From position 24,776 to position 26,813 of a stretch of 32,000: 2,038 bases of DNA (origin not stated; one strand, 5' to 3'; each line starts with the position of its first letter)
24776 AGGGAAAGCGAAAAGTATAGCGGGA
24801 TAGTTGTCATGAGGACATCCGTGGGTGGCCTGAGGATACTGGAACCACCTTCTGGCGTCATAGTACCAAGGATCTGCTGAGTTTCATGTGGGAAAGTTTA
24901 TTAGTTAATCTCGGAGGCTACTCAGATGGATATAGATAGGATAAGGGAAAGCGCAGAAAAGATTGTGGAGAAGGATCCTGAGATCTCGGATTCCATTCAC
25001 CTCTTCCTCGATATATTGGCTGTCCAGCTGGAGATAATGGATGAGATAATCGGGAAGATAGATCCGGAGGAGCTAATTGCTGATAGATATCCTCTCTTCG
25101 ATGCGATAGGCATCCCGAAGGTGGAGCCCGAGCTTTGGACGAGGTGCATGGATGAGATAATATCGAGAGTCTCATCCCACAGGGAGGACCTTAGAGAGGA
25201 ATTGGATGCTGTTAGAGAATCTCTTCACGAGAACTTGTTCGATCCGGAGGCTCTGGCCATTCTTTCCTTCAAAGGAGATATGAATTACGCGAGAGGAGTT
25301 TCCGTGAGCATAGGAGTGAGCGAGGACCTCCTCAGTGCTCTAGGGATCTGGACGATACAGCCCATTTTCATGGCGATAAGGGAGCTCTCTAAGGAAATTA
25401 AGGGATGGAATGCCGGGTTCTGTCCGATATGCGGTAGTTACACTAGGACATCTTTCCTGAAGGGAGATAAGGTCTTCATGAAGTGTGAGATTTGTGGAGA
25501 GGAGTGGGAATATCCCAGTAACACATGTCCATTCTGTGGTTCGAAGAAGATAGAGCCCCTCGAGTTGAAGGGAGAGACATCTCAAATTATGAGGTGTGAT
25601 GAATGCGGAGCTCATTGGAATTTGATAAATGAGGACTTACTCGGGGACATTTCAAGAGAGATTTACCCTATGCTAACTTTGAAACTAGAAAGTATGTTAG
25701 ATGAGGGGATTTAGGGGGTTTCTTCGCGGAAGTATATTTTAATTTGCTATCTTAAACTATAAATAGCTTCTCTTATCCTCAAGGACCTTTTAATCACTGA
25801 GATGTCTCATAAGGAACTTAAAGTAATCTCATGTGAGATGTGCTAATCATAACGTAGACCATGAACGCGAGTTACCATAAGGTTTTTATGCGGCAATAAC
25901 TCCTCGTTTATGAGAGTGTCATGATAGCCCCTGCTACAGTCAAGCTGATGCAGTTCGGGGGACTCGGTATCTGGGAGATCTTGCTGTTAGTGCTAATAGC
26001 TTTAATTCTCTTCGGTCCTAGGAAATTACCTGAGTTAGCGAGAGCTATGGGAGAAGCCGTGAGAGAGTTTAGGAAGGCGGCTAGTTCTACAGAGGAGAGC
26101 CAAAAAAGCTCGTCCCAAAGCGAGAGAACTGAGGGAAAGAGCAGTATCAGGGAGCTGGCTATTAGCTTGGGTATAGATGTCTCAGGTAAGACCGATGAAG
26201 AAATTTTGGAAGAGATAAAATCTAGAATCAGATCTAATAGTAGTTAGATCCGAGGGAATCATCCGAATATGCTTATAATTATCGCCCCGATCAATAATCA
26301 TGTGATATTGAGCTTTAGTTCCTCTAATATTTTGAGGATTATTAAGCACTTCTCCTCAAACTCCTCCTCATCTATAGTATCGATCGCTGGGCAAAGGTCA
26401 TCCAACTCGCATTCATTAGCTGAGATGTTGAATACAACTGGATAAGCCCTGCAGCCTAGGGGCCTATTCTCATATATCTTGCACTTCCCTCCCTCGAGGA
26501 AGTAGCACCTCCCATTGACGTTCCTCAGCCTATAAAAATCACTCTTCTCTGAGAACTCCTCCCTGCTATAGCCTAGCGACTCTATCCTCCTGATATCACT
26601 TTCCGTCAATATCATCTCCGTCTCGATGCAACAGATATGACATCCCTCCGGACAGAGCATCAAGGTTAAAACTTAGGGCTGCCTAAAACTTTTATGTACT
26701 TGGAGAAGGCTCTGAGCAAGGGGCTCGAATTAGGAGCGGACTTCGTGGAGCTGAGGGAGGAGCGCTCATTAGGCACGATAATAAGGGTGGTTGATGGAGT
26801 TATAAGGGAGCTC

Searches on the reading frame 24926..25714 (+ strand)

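Call 59: search_protein_families(library=pfam, proteins=[window:24926-25714:+], max_evalue=0.001)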
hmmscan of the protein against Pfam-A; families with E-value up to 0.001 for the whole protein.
window:24926-25714:+ (262 aa): 3 families
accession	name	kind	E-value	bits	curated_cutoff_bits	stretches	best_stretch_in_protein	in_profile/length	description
PF12760.12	Zn_ribbon_IS1595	-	1.5e-06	28.5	25.4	0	199-229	18-45/46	Transposase zinc-ribbon domain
PF24859.1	FdhE_central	-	2.7e-05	24.6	27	0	165-196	1-37/39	FdhE, central domain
PF04981.18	NMD3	-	0.00035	20.6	24.9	0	187-231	1-45/243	NMD3 family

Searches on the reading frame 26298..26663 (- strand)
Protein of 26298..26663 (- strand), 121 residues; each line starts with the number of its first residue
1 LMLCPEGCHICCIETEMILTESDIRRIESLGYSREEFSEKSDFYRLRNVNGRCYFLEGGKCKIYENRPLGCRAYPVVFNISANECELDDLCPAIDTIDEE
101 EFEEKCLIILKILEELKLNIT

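Call 59: search_protein_families(library=pfam, proteins=[window:26298-26663:-], max_evalue=0.001)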
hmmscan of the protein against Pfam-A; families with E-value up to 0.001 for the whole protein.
window:26298-26663:- (121 aa): 1 family
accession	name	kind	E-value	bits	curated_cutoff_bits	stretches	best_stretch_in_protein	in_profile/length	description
PF03692.20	CxxCxxCC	-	2.6e-13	50.9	23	1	4-85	2-84/85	Putative zinc- or iron-chelating domain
